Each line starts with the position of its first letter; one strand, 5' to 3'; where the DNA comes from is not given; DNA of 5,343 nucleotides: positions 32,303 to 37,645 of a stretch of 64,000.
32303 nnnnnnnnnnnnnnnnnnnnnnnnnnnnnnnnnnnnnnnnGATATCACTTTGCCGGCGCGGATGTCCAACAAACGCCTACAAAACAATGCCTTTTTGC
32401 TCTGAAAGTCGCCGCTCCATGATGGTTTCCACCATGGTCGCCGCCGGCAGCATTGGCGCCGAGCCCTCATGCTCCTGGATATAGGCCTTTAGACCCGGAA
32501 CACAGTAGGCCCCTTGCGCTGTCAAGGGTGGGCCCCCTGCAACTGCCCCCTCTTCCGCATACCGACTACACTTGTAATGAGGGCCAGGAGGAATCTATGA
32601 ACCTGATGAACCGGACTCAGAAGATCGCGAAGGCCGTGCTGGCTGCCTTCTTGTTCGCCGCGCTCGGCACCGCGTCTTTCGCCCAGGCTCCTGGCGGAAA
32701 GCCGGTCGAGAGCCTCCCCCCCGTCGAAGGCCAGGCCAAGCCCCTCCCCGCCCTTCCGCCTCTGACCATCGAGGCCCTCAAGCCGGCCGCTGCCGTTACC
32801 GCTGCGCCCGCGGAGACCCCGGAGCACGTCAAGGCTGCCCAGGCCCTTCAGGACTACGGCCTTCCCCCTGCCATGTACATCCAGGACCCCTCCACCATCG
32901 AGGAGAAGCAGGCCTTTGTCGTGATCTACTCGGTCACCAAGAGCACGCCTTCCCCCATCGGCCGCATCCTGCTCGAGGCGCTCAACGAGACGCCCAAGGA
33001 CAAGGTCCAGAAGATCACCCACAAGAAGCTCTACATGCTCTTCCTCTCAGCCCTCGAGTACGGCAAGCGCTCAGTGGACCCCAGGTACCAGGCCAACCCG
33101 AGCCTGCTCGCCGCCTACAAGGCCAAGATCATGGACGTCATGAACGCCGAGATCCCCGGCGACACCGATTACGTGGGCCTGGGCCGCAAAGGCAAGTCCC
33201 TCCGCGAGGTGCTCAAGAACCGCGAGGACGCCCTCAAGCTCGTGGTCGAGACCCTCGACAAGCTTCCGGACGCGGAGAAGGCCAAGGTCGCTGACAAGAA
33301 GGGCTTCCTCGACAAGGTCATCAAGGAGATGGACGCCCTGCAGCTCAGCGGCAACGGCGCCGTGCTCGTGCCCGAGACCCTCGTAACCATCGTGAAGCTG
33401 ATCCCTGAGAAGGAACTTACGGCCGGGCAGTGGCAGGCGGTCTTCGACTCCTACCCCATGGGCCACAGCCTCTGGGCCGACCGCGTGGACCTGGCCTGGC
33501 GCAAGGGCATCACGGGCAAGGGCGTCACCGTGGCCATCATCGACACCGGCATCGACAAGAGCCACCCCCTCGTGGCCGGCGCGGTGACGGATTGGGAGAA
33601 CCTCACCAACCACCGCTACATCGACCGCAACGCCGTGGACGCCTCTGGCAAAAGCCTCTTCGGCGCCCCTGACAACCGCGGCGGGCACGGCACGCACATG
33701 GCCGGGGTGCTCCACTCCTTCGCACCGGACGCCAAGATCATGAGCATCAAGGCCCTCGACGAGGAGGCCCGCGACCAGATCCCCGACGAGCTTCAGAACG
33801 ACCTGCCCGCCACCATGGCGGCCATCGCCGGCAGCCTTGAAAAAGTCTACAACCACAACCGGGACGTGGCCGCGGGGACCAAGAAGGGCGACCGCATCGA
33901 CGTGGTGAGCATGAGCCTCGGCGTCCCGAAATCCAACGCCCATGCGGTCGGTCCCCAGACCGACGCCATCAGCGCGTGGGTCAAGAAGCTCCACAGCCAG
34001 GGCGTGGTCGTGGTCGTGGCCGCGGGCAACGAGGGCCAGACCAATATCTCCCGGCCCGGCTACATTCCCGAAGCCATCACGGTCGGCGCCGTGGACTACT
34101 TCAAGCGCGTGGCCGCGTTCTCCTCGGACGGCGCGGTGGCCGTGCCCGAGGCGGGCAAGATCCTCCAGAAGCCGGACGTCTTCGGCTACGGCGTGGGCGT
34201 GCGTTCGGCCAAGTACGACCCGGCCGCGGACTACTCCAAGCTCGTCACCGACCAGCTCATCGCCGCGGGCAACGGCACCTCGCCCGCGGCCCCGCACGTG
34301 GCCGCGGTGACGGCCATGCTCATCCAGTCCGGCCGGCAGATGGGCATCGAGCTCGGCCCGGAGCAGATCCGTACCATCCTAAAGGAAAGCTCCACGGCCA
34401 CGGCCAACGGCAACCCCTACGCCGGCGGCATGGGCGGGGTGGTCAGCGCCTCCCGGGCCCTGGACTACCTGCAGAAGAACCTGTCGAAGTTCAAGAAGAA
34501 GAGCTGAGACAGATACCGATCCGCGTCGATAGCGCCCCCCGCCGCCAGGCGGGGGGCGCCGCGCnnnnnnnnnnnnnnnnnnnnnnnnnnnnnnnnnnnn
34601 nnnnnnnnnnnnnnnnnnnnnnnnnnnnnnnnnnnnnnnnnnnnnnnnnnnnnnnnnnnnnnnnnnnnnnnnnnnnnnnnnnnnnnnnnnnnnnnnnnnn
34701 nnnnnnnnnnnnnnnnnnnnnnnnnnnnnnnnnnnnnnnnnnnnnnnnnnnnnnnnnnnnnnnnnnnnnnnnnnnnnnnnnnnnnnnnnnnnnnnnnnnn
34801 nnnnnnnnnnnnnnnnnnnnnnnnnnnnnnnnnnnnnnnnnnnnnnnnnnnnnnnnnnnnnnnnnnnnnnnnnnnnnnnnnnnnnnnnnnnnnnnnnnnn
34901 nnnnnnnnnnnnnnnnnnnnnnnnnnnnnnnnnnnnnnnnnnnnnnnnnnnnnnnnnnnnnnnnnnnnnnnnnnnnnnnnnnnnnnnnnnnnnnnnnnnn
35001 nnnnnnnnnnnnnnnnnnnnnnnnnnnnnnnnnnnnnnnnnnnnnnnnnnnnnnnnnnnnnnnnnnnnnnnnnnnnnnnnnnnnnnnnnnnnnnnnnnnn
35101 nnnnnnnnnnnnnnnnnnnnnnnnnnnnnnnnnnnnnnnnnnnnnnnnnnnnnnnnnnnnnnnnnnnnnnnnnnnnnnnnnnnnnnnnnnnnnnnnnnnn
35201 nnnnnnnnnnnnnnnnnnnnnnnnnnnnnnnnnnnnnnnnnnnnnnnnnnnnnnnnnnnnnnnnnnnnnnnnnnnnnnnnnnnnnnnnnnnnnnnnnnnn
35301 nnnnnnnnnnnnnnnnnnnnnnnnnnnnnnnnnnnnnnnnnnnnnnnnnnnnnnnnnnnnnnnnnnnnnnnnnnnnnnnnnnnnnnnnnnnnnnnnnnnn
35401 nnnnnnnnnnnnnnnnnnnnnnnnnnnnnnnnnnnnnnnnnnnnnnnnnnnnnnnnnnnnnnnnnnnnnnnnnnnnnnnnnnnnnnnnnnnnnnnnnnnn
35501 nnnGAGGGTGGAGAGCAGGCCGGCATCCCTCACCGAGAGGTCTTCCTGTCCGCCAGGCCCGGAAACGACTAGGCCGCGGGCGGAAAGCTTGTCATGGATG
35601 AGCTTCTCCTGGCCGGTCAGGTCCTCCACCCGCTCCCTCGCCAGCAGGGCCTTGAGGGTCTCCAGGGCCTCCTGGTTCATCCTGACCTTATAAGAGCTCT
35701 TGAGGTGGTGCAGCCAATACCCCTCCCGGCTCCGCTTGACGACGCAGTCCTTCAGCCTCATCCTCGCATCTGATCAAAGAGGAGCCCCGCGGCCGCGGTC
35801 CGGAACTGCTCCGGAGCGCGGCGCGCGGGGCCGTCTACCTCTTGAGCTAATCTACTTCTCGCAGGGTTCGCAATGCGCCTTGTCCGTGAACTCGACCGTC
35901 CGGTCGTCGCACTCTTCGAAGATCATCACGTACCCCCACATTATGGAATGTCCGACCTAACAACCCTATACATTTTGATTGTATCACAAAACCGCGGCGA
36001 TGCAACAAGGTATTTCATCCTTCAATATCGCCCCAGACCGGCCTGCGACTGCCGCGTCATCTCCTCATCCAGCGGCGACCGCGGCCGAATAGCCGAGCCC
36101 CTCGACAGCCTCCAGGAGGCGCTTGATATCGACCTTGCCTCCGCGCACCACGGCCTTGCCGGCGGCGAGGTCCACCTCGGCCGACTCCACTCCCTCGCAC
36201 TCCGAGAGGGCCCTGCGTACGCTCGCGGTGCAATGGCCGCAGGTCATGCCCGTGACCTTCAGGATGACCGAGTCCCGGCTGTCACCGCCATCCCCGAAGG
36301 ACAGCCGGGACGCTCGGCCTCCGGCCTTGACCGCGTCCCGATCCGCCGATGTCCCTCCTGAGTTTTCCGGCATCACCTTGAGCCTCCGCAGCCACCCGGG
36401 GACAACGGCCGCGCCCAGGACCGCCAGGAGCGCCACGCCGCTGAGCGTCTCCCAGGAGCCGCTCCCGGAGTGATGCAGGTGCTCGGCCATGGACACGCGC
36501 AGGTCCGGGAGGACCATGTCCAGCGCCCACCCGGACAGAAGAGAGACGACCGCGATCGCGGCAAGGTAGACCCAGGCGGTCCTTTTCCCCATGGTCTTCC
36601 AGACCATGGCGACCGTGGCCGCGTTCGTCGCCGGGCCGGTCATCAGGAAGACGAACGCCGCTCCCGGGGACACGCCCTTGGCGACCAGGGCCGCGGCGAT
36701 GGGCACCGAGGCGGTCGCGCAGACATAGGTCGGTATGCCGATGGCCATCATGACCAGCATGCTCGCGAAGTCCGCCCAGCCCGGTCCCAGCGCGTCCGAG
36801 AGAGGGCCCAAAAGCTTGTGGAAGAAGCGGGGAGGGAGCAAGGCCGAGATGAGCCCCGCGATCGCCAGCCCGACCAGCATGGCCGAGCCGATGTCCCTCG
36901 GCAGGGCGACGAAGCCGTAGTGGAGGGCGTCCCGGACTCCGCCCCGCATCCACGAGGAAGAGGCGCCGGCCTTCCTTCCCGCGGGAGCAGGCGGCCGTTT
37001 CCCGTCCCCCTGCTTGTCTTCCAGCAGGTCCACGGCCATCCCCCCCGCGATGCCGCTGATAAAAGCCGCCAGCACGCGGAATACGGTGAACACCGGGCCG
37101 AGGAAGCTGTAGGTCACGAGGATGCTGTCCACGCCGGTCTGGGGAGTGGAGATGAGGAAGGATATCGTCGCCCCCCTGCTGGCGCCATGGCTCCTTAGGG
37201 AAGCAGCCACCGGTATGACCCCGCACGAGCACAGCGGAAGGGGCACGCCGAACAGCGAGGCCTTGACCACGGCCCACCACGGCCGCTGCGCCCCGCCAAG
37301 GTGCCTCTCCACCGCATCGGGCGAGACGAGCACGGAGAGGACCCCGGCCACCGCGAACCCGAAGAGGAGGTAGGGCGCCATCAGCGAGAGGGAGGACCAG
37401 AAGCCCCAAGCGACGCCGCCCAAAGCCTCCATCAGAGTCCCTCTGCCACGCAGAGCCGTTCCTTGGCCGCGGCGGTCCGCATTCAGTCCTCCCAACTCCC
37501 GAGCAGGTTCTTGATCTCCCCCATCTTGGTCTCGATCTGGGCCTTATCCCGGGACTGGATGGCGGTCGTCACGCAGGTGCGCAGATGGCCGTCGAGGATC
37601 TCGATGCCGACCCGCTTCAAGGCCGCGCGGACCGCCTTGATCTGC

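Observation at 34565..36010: Candidate peptide-modification system: sigma70 promoter, 24-29-aa three-Cys peptide, GC hairpin, RRE-fused radical-SAM/SPASM enzyme, embedded in a copper island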

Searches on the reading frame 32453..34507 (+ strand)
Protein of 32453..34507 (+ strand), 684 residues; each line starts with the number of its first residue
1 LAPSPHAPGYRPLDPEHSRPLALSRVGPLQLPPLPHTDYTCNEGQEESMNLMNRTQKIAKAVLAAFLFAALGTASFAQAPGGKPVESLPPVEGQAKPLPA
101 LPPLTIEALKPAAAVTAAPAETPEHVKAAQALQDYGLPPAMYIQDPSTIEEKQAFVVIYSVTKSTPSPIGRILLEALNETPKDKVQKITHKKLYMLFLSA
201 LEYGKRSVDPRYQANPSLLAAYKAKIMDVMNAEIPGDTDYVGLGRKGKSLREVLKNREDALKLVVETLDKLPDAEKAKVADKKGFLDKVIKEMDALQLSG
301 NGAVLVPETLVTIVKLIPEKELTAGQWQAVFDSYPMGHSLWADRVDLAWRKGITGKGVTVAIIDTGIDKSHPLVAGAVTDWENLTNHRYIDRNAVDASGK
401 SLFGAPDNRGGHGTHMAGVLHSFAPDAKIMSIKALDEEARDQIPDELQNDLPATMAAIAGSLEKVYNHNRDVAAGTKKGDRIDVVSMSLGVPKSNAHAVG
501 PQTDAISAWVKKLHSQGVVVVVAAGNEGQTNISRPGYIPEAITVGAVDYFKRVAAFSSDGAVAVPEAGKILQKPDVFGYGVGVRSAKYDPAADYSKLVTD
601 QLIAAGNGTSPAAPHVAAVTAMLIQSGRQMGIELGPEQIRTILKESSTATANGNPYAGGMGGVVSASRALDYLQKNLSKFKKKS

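Call 3: search_protein_families(library=pfam, proteins=[window:32453-34507:+], max_evalue=0.01)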
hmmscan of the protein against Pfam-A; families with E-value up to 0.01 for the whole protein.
window:32453-34507:+ (684 aa): 1 family
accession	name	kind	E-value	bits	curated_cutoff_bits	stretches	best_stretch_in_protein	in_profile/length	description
PF00082.27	Peptidase_S8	-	1.9e-33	116.5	21.8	1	355-655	1-282/288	Subtilase family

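Call 4: search_protein_families(library=ncbifam, proteins=[window:32453-34507:+], max_evalue=0.1)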
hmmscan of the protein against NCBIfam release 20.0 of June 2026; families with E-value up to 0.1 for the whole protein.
window:32453-34507:+ (684 aa): 9 families
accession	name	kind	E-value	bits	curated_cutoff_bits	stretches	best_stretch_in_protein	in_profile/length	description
TIGR03921.1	T7SS_mycosin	equivalog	1.4e-22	80.3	278.75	1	346-671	4-286/353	type VII secretion-associated serine protease mycosin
TIGR03895.1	protease_PatA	subfamily_domain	2.8e-09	36.3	421.05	1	484-650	60-203/606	PatA/PatG family cyanobactin maturation protease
NF040553.1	SGO_0316_fam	subfamily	3.7e-07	28.2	1400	2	348-374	278-304/1486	SGO_0316/SGO_0317 family LPXTG-anchored serine peptidase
NF049966.1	QH_SP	equivalog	2.4e-06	27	165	1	360-544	2-140/219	subtilisin-like serine protease QhpE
NF033595.1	denti_PrtP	equivalog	3.5e-05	22.6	300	1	486-661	343-492/606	dentilisin complex serine proteinase subunit PrtP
NF051851.1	AtpSerPepEprS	equivalog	8e-05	20.8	1700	1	344-421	55-127/988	autotransporter serine peptidase EprS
NF040809.1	germ_prot_CspBA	exception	8.7e-05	20.3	1250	0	313-372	613-668/1099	bifunctional germination protease/germinant receptor pseudoprotease CspBA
NF042956.1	IteS_antiphage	equivalog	0.00025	19.4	900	1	527-647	408-533/747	S8 family anti-phage peptidase IteS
NF040808.2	CspC_non_triad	exception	0.00042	18.9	675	0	505-538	255-288/556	bile acid germinant receptor pseudoprotease CspC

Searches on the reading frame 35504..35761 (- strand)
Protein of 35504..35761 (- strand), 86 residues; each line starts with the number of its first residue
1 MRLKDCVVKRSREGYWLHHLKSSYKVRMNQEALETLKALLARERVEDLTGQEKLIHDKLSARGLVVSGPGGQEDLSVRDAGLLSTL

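Call 39: search_protein_families(library=pfam, proteins=[window:35504-35761:-], max_evalue=10)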
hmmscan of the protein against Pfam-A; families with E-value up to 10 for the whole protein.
window:35504-35761:- (86 aa): 0 families

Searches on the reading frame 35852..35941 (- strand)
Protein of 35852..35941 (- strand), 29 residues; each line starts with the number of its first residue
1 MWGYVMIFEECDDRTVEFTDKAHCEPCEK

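Call 4: search_protein_families(library=ncbifam, proteins=[window:35852-35941:-], max_evalue=0.1)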
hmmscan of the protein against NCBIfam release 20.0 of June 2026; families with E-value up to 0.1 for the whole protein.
window:35852-35941:- (29 aa): 0 families

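Call 53: list_cluster_members(proteins=[window:35855-35941:-, window:35855-35926:-, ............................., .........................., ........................, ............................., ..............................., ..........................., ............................, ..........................])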
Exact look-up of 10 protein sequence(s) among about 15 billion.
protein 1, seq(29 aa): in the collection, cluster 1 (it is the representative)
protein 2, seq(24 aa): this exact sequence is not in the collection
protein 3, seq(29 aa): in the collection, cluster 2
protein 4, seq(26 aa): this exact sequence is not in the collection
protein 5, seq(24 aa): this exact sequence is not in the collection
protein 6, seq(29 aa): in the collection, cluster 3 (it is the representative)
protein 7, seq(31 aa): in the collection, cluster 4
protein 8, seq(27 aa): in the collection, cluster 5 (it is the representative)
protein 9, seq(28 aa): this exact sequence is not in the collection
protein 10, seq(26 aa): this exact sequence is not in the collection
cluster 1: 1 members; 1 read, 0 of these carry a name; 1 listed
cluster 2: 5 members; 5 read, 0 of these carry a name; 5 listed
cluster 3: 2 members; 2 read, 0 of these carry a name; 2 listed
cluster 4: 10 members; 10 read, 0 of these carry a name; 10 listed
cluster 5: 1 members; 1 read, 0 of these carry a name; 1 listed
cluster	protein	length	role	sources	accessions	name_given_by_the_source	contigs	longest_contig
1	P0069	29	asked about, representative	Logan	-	-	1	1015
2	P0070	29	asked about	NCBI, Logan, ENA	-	-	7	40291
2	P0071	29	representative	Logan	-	-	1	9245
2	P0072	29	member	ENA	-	-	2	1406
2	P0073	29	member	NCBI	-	-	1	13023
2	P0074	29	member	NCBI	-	-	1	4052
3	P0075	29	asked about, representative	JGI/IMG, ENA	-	-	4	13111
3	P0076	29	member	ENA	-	-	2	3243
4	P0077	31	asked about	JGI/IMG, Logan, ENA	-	-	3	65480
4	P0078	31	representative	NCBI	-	-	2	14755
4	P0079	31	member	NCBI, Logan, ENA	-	-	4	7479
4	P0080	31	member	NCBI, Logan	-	-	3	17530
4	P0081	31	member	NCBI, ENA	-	-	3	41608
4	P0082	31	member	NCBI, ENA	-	-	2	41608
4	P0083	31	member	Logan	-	-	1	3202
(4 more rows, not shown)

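Call 69: search_protein_families(library=ncbifam, proteins=[window:35855-35926:-], max_evalue=10)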
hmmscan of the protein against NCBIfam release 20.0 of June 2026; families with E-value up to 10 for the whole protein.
seq(24 aa): 0 families

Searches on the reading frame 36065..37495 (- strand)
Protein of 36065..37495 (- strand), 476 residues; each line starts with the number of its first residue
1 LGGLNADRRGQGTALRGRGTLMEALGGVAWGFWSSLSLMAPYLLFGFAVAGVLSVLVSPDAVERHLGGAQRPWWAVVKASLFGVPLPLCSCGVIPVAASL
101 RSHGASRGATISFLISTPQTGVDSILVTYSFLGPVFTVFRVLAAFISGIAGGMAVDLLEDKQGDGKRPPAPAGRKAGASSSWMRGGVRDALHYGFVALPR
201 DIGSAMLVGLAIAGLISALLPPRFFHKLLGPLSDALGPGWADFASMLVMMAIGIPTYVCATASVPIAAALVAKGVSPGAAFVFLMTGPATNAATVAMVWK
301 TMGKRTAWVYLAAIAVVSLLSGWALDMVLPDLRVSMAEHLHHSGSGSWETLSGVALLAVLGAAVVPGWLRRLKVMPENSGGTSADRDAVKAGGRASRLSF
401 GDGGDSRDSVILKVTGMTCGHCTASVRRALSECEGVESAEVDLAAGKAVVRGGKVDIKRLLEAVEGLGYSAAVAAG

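Call 3: search_protein_families(library=pfam, proteins=[window:36065-37495:-], max_evalue=0.01)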
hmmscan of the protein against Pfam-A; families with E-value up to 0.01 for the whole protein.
window:36065-37495:- (476 aa): 2 families
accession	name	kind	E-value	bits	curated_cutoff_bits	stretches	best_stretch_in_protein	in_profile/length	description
PF03773.19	ArsP_1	-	1.6e-45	156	32.3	1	38-324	15-291/294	Predicted permease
PF00403.32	HMA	-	7.7e-17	61.9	24.8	1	412-469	2-61/62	Heavy-metal-associated domain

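Call 4: search_protein_families(library=ncbifam, proteins=[window:36065-37495:-], max_evalue=0.1)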
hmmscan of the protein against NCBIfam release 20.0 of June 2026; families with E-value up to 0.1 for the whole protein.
window:36065-37495:- (476 aa): 16 families
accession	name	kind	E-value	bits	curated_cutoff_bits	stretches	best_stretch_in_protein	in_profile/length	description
NF033936.1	CuZnOut_SO0444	equivalog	9.1e-102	340.8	300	2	33-164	2-131/351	SO_0444 family Cu/Zn efflux transporter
NF040736.1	efflux_SaoE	equivalog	1.5e-46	159.3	325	1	31-331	10-301/352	efflux transporter SaoE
NF047957.1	CopZ_AFE_1862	equivalog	6.5e-20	71.3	85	1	412-471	3-61/62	CopZ family metallochaperone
NF033795.1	chaper_CopZ_Bs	exception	7.4e-15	54.9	91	1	410-470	2-64/66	copper chaperone CopZ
NF041115.1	UxxU_metal_bind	equivalog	3.3e-13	49.6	95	1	407-474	3-72/74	metal-binding (seleno)protein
NF033794.2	chaper_CopZ_Eh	exception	6.8e-12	45.3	95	1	412-473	4-67/68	copper chaperone CopZ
NF010311.1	PRK13748.1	subfamily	4.1e-11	42.4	600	1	411-474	2-66/560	mercury(II) reductase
NF007952.0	PRK10671.1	equivalog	3.4e-10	38.7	1316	1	404-473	99-167/838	copper-exporting P-type ATPase CopA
TIGR00003.1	TIGR00003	subfamily_domain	1.2e-09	38.2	62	1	412-471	4-65/66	copper ion binding protein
TIGR02052.1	MerP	equivalog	2.6e-09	37.5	92.55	1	409-473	24-90/92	mercury resistance system periplasmic binding protein MerP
NF033556.1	MerTP_fusion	equivalog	9.2e-08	31.9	180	1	409-470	121-184/186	mercuric transport protein MerTP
NF045683.1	MerT_CopZ_Se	exception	9.9e-07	28.4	375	1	407-474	161-230/235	MerT/CopZ fusion-like heavy metal transport selenoprotein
NF033781.1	chaper_CopP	exception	2.3e-06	27.6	112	1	410-450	2-42/65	copper-binding metallochaperone CopP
NF008262.1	PRK11033.1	equivalog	0.0005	18.6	1005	1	410-470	43-103/731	zinc/cadmium/mercury/lead-transporting ATPase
NF052412.1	NOV95GJQ_fam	equivalog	0.0016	18.3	200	1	252-341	51-137/172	NOV95GJQ family terpene biosynthesis-related protein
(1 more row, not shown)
